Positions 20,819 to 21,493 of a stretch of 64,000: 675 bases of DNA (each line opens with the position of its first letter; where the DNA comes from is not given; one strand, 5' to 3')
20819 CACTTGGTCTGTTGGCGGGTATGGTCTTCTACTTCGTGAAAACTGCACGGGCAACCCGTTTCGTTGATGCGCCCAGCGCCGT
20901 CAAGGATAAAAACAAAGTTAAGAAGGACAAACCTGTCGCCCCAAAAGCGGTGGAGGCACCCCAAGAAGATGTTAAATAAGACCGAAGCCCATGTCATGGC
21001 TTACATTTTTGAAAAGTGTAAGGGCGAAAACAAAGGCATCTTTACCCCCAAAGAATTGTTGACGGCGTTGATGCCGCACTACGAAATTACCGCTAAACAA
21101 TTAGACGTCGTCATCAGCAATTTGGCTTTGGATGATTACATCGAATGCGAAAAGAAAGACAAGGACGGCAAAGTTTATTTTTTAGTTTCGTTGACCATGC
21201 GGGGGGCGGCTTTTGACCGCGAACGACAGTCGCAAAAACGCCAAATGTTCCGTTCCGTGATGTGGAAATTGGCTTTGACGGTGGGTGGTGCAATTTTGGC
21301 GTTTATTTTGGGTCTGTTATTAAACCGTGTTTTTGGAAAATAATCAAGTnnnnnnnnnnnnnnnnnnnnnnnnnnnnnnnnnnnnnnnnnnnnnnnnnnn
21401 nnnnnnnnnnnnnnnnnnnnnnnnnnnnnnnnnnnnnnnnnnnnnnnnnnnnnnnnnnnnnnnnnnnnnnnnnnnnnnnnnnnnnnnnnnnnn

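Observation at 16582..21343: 1466-aa type-I-anchored multi-Ig surface protein whose 3' end overlaps a membrane-tethered winged-helix gene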

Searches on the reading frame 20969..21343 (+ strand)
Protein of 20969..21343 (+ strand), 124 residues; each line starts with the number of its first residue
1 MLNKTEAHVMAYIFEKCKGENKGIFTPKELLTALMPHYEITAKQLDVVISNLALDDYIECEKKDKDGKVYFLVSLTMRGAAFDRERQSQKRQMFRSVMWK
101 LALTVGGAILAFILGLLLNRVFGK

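Call 3: search_protein_families(library=pfam, proteins=[window:20969-21343:+], max_evalue=1)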
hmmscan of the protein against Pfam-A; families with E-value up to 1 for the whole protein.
window:20969-21343:+ (124 aa): 6 families
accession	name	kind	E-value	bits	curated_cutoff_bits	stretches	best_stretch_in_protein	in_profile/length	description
PF02322.20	Cyt_bd_oxida_II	-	0.001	19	35.6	1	71-121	87-135/302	Cytochrome bd terminal oxidase subunit II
PF13601.12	HTH_34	-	0.0076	16.8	27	1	39-84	25-71/80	Winged helix DNA-binding domain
PF18199.6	Dynein_C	-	0.068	12.8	25.7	1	23-88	162-229/309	Dynein heavy chain C-terminal domain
PF03962.21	Mnd1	-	0.096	13.4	23.5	1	20-62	7-49/60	Mnd1 HTH domain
PF20416.4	UTP20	-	0.14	12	27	1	76-117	38-79/221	U3 small nucleolar RNA-associated protein 20 domain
PF07664.17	FeoB_C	-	0.57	10.4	26.6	0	102-122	3-25/54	Ferrous iron transport protein B C terminus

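Call 4: search_protein_families(library=ncbifam, proteins=[window:20969-21343:+], max_evalue=1)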
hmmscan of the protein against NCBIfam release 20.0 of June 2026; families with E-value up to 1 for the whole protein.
window:20969-21343:+ (124 aa): 4 families
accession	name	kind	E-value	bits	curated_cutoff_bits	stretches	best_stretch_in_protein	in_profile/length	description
NF050133.1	TransRegFabT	equivalog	0.042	14.1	200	1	37-98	52-112/138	fatty acid biosynthesis transcriptional regulator FabT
NF051459.1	pyoverdine_PvdO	equivalog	0.054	12.6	500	1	7-80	81-153/280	dihydropyoverdine dehydrogenase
TIGR00203.1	cydB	equivalog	0.069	12.4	117.3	1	69-121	91-141/378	cytochrome d ubiquinol oxidase subunit II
TIGR00849.1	gutA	subfamily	0.12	12.2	189.55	1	8-51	35-77/121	glucitol/sorbitol-specific PTS transporter subunit IIA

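Call 7: find_homologous_proteins(query=window:20969-21343:+, max_evalue=0.001)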
Query window:20969-21343:+ (124 aa): 77 proteins with E <= 0.001 among 89 candidates.
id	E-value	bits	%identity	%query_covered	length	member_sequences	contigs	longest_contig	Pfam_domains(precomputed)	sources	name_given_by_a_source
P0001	1.8e-74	265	98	100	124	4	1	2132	-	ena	-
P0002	1.6e-66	239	88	100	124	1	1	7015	-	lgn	-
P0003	2.2e-66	239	85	100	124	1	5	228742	-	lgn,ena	-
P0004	2.4e-66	239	87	100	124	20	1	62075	-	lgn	-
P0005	3.1e-66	238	87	100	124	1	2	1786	-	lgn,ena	-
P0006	7.8e-66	237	88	99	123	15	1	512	-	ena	-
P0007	8.6e-66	237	85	100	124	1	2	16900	-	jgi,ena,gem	-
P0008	1.1e-65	237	86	100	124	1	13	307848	-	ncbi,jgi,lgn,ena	-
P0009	1.6e-65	236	86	100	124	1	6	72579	-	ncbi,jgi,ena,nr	ncbi:MAG: hypothetical protein IKT33_02985 [Clostridia bacterium]|jgi:hypothetical protein|nr:hypoth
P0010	2.9e-65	235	88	99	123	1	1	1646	-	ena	-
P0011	3.0e-65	235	85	99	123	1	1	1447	-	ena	-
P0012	8.6e-65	234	84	100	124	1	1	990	-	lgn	-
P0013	1.6e-64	233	85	100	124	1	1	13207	-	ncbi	-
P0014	2.1e-64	232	87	99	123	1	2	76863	-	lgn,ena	-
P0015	2.1e-64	232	87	98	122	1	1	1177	-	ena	-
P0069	2.6e-48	181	71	98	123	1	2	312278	-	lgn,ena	-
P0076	6.3e-30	121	50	91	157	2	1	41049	-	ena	-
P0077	1.8e-28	117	48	92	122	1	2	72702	-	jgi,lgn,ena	-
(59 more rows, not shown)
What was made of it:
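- Conservation: B has 77 close homologues at 48-98% identity (call 7).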

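Call 8: find_encoding_contigs(protein=P0077, flank=8000, max_places=3)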
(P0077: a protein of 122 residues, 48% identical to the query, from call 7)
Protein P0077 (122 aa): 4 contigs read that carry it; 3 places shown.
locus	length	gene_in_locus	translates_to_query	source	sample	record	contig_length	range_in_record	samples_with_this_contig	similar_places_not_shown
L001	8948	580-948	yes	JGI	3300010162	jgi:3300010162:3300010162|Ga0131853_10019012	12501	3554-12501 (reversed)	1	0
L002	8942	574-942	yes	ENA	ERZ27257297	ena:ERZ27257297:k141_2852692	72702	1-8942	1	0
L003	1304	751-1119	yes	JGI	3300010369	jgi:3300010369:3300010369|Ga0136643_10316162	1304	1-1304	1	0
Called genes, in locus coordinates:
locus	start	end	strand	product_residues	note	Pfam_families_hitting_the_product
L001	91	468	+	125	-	-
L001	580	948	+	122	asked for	-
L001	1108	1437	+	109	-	-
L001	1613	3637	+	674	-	PF00270:DEAD (weak), PF04851:ResIII, PF17757:UvrB_inter, PF27431:UvrB_3rd, PF00271:Helicase_C, PF12344:UvrB, PF02151:UVR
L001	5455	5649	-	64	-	-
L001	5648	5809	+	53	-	-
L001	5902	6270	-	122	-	PF01243:PNPOx_N, PF16242:Pyrid_ox_like (weak)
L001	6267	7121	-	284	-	PF02811:PHP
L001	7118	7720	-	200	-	PF10688:Imp-YgjV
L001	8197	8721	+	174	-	-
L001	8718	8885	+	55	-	-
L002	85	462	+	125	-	-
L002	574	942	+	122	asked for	-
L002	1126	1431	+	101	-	-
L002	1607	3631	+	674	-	PF00270:DEAD (weak), PF04851:ResIII, PF17757:UvrB_inter, PF27431:UvrB_3rd, PF00271:Helicase_C, PF12344:UvrB, PF02151:UVR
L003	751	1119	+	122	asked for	-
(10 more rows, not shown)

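Call 9: find_encoding_contigs(protein=P0076, flank=8000, max_places=3)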
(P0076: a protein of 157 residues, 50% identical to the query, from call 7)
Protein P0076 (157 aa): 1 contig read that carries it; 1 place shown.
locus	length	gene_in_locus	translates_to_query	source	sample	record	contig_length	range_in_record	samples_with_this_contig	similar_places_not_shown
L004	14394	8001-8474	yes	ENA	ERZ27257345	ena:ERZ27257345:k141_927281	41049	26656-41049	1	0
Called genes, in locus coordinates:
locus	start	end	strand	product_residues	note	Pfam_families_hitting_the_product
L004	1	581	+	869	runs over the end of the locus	PF09471:Peptidase_M64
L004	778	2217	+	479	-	PF03448:MgtE_N, PF00571:CBS, PF01769:MgtE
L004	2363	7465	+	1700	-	-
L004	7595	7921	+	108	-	-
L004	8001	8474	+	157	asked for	-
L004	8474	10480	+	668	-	PF00270:DEAD (weak), PF04851:ResIII, PF17757:UvrB_inter, PF27431:UvrB_3rd, PF00271:Helicase_C, PF12344:UvrB, PF02151:UVR (weak)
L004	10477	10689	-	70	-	PF13560:HTH_31, PF01381:HTH_3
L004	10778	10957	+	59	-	-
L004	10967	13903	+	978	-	PF00005:ABC_tran (faint), PF02463:SMC_N (faint), PF03193:RsgA_GTPase (faint), PF13191:AAA_16 (faint), PF13304:AAA_21 (faint), PF13555:AAA_29 (faint), PF17760:UvrA_inter, PF17755:UvrA_DNA-bind, +1 more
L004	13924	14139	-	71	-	PF12844:HTH_19, PF13560:HTH_31, PF01381:HTH_3, PF13443:HTH_26 (weak)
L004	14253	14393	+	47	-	?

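Call 10: find_encoding_contigs(protein=P0069, flank=8000, max_places=3)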
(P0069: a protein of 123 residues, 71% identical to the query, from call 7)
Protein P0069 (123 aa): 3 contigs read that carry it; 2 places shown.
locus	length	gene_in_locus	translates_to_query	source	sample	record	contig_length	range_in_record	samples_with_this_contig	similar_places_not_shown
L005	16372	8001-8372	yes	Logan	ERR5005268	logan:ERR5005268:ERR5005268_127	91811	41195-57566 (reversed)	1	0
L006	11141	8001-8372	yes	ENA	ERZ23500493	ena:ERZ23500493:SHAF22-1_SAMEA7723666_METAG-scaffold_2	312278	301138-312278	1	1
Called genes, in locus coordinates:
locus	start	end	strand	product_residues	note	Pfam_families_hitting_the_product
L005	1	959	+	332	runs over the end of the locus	PF13742:tRNA_anti_2, PF01336:tRNA_anti-codon (weak), PF02601:Exonuc_VII_L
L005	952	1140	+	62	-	-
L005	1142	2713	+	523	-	PF02463:SMC_N, PF13175:AAA_15 (faint), PF13476:AAA_23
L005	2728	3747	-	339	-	PF01544:CorA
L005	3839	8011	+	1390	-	-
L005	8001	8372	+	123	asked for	-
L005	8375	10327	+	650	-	PF00270:DEAD (faint), PF04851:ResIII, PF17757:UvrB_inter, PF27431:UvrB_3rd, PF00271:Helicase_C, PF12344:UvrB, PF02151:UVR (weak)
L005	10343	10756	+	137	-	PF01957:NfeD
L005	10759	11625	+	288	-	PF01145:Band_7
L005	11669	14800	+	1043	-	PF00873:ACR_tran, PF03176:MMPL, PF00873:ACR_tran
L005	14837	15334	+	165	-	-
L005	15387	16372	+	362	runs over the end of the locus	-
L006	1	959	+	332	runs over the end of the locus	PF13742:tRNA_anti_2, PF01336:tRNA_anti-codon (weak), PF02601:Exonuc_VII_L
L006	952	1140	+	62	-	-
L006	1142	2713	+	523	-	PF02463:SMC_N, PF13175:AAA_15 (faint), PF13476:AAA_23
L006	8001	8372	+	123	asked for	-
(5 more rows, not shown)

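Call 21: predict_structure(alignment_id=A1)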
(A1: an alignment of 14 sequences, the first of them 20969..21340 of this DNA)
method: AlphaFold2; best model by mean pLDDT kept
length: 124 residues; sequences in the alignment: 14
mean_pLDDT: 76.5   pTM: 0.54
mean pLDDT of the five models: 76.5, 73.4, 72.4, 71.1, 59.7
residues with pLDDT >= 90: 0; 70-90: 99; 50-70: 24; < 50: 1
segments of 3 or more residues with pLDDT < 50: none
pLDDT, mean of each block of 10 residues (from residue 1): 77 78 81 73 82 83 79 78 66 65 78 82 65
secondary structure, 60 per line:
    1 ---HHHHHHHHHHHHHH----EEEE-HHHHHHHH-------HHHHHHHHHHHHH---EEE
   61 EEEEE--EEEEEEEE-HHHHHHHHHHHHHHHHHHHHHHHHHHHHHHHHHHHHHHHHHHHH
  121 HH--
elements in order: H4-17 E22-25 H27-34 H42-54 E58-65 E68-75 H77-122
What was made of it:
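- On MarR family (PF01047): B lacks the extra N-terminal dimerisation helix (call 21).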

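Call 23: search_solved_structures(query=A1, max_evalue=10, show_alignments=2)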
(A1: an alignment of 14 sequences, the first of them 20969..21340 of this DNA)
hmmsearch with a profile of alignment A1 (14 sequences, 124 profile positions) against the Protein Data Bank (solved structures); distinct sequences matched with E-value up to 10: 4.
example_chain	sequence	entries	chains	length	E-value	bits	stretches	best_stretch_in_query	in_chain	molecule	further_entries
3rgc_A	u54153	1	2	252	0.12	15.6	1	35-96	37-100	Possible periplasmic protein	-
4v8p_AE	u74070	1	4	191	0.71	13.1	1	54-105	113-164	RPL6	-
4i2t_A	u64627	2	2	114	0.98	12.6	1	25-60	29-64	glutaredoxin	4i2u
3fhk_A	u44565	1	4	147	1.6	11.9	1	21-53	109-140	UPF0403 protein yphP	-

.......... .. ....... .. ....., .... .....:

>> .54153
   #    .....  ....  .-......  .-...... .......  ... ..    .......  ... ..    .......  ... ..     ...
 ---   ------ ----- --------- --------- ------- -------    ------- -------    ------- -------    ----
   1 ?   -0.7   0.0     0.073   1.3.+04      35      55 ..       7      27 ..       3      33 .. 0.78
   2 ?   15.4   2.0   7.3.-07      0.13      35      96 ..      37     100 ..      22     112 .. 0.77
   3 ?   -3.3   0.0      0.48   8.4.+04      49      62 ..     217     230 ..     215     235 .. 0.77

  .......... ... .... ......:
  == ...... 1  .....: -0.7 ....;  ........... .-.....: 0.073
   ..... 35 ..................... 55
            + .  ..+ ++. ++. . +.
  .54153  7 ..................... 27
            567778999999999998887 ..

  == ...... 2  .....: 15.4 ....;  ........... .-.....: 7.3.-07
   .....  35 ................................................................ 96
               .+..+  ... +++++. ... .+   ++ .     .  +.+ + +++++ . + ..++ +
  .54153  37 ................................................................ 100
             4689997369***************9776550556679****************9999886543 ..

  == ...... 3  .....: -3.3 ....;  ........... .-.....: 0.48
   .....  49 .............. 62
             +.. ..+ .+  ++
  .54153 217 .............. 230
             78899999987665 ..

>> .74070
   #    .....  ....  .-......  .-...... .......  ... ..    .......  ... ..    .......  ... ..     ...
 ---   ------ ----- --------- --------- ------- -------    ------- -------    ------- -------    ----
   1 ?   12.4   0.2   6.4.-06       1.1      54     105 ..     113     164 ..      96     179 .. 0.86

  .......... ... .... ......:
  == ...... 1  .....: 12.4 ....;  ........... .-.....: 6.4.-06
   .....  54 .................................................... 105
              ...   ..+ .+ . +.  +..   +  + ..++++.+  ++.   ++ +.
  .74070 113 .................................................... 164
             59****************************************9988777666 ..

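Call 25: fold_search(model_id=the predicted structure, library=pdb)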
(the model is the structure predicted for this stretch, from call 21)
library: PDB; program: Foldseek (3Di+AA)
matches with E <= 10: 1211; with E <= 0.001: 18
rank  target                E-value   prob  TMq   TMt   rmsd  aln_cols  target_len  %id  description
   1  8ylg_B                1.3e-04  1.00  0.60  0.48  11.1       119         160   24  Crystal structure of Burkholderia thailandensis MftR in complex with operator DNA (released 2024-11-13)
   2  8ylg_A                1.4e-04  1.00  0.60  0.48  11.3       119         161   22  Crystal structure of Burkholderia thailandensis MftR in complex with operator DNA (released 2024-11-13)
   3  5zi8_B                1.6e-04  1.00  0.55  0.64   3.1        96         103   21  Crystal structure of the PadR-family transcriptional regulator Rv3488 of Mycobacterium tuberculosis H37Rv in complex w (released 2018-10-17)
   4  3eco_A                2.4e-04  1.00  0.63  0.58   7.5       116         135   15  Crystal structure of MepR, a transcription regulator of the Staphylococcus aureus multidrug efflux pump MepA (released 2009-02-10)
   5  4yif_B                3.1e-04  1.00  0.54  0.48   8.3       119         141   18  Crystal structure of Rv0880 (released 2015-06-10)
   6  2a61_A                3.1e-04  1.00  0.53  0.48  13.5       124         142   18  The crystal structure of transcriptional regulator Tm0710 from Thermotoga maritima (released 2005-07-19)
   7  5zhc_A                4.1e-04  1.00  0.53  0.62   3.2        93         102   19  Crystal structure of the PadR-family transcriptional regulator Rv3488 of Mycobacterium tuberculosis H37Rv (released 2018-10-17)
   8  7wh4_A                4.4e-04  1.00  0.54  0.64   2.8        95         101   19  Crystal structure of the PadR-family transcriptional regulator Rv3488 of Mycobacterium tuberculosis H37Rv in complex w (released 2022-02-09)
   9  5zi8_A                5.0e-04  1.00  0.51  0.59   3.3        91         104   20  Crystal structure of the PadR-family transcriptional regulator Rv3488 of Mycobacterium tuberculosis H37Rv in complex w (released 2018-10-17)
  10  4l9t_A                5.7e-04  1.00  0.60  0.54   6.4       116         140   16  Crystal structure of MepR F27L mutant from multidrug resistant S. aureus clinical isolate (released 2013-09-11)
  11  6pco_A                6.5e-04  1.00  0.54  0.49   3.0        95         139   19  Mechanism for regulation of DNA binding of Bordetella bronchiseptica BpsR by 6-hydroxynicotinic acid (released 2019-11-06)
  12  4lln_D                6.5e-04  1.00  0.54  0.49  10.1       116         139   16  Crystal structure of S. aureus MepR-DNA complex (released 2014-05-14)
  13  5fb2_A                6.9e-04  1.00  0.61  0.56   6.3       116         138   16  S. aureus MepR F27L Mutant bound to oligodeoxyribonucleotide (released 2016-12-14)
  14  4lll_M                6.9e-04  1.00  0.60  0.60   4.9       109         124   17  Crystal structure of S. aureus MepR-DNA complex (released 2014-05-14)
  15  4yif_C                8.4e-04  1.00  0.52  0.47   9.8       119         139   17  Crystal structure of Rv0880 (released 2015-06-10)
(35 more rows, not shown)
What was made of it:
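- On PadR family (PF03551): Several other PadR structures match at rmsd 3-4 A (call 25).
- On MarR family (PF01047): The structural match covers the winged helix, but rmsd is 6-13 A over the full length (call 25).
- On ToxR-like transmembrane transcriptional regulators: The structural neighbours are MarR and PadR proteins (call 25).
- Fold: MarR and PadR regulators at E about 1e-4; PadR Rv3488 at rmsd 3.1 A over 96 columns (call 25). The closest structural neighbours are almost all DNA-binding regulators (call 25).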

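Call 26: search_protein_representatives(alignment_id=A1)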
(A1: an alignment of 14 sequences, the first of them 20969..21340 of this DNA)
Query: 14 sequences, 124 profile positions. Proteins with E-value up to 0.001 (for the whole library): 183; up to 1e-10: 89; up to 1e-30: 3. The best 150 are listed.
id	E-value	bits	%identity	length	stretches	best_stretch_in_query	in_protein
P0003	1.7e-62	225.1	-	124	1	1-123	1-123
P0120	6.3e-42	158.6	-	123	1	1-121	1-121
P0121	9.7e-36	138.6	-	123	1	1-118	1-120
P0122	3.4e-27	111.0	-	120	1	1-123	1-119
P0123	1.0e-26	109.5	-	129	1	1-114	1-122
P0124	8.5e-26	106.5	-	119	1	1-117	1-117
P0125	2.6e-25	104.9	-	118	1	1-117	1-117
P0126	5.3e-25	104.0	-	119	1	1-122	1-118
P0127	6.0e-25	103.8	-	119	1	1-122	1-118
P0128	1.1e-24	102.9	-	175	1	1-89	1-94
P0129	1.2e-24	102.8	-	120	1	1-118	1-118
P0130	6.1e-24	100.5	-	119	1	1-117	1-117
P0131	1.2e-23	99.6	-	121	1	1-118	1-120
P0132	2.1e-23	98.8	-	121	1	1-116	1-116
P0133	2.2e-23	98.7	-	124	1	1-96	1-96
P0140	3.3e-19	85.2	-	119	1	1-121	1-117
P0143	2.6e-18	82.3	-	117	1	1-120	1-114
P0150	6.6e-17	77.8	-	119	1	1-122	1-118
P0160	2.1e-15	73.0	-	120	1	1-121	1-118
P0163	3.8e-15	72.1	-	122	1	4-122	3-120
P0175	1.4e-13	67.0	-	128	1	1-121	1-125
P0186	3.0e-12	62.8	-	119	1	1-122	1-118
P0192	5.2e-12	62.0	-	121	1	1-123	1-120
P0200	2.5e-11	59.8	-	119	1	1-122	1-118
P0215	4.6e-10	55.7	-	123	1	1-122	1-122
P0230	7.3e-09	51.8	-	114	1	1-122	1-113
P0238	2.8e-08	49.9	-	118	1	6-122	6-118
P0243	1.2e-07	47.9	-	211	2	40-122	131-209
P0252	9.2e-07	45.0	-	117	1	1-121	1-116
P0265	8.4e-06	41.9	-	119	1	1-122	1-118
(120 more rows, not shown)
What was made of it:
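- The profile search finds 183 clusters at 50% identity, nearly all 110-130 aa and aligned end to end (call 26).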

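Call 28: search_protein_families(library=pfam, proteins=[P0120, P0122, P0126, P0140, P0150, P0160, P0186, P0200, P0230, P0265], max_evalue=0.1)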
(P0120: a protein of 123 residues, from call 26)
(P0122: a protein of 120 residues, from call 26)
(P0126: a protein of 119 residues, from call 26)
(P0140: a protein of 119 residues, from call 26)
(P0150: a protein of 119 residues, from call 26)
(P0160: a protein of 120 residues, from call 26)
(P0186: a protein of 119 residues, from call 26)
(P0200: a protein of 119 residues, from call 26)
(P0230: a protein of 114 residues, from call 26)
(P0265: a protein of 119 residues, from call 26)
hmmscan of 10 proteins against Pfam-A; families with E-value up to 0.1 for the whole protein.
P0120 (123 aa): 2 families
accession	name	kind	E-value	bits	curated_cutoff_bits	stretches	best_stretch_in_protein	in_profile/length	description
PF09382.16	RQC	-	0.014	15.7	23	1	39-93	58-107/114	RQC domain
PF20990.2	DUF2207_C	-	0.088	12.9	33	0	2-115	70-159/247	Predicted membrane protein (DUF2207) C-terminal domain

P0122 (120 aa): 1 family
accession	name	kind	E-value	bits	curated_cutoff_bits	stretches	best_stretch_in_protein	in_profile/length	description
PF08672.17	ANAPC2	-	0.083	13.8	23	0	36-62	29-55/60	Anaphase promoting complex (APC) subunit 2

P0126 (119 aa): 3 families
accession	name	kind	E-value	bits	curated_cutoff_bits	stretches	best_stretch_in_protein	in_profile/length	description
PF23871.1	DUF7226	-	0.0067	16.8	27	1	32-103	17-86/142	Domain of unknown function (DUF7226)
PF21205.3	Rep3_C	-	0.036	14.7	21.1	1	29-72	7-52/59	Initiator Rep protein, WH2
PF13601.12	HTH_34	-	0.045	14.3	27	1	34-86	20-73/80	Winged helix DNA-binding domain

P0140 (119 aa): 1 family
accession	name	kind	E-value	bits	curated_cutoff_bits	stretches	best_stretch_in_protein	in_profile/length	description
PF21084.3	DUF4423_like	-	0.0093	16.7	24.1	1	41-66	41-71/76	Winged Helix-turn-helix domain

P0150 (119 aa): 1 family
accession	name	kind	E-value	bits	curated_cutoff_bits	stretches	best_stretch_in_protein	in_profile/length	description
PF10399.14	UCR_Fe-S_N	-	0.00058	19.7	24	1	85-109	6-30/41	Ubiquitinol-cytochrome C reductase Fe-S subunit TAT signal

P0160 (120 aa): 1 family
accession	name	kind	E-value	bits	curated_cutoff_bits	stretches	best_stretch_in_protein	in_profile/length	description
PF12543.13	DUF3738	-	0.0014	19.2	22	1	31-94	29-92/190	Protein of unknown function (DUF3738)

P0186 (119 aa): 3 families
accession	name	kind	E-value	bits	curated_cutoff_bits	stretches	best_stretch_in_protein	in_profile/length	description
PF24538.1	DUF7599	-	0.0077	16.4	27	1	17-87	14-84/85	Domain of unknown function (DUF7599)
PF16107.10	DUF4825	-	0.038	14.4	22.7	1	41-101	11-72/99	Domain of unknown function (DUF4825)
PF13730.12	HTH_36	-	0.079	13.2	25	0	2-53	3-50/55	Helix-turn-helix domain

P0200 (119 aa): 2 families
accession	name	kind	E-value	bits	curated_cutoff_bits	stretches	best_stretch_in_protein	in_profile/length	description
PF10881.14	DUF2726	-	0.0095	16.1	24.7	1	15-100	17-100/126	Protein of unknown function (DUF2726)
PF02163.28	Peptidase_M50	-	0.052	13.3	27.2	1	61-118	39-100/221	Peptidase family M50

P0230 (114 aa): 0 families

P0265 (119 aa): 3 families
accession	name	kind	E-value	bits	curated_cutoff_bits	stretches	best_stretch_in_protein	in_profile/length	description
PF09857.14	YjhX_toxin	-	0.031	14.7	27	0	47-101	9-62/85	Putative toxin of bacterial toxin-antitoxin pair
PF09205.15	DUF1955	-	0.038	14.2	26.4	1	40-91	48-97/159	Domain of unknown function (DUF1955)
PF13601.12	HTH_34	-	0.084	13.5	27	0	44-93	30-79/80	Winged helix DNA-binding domain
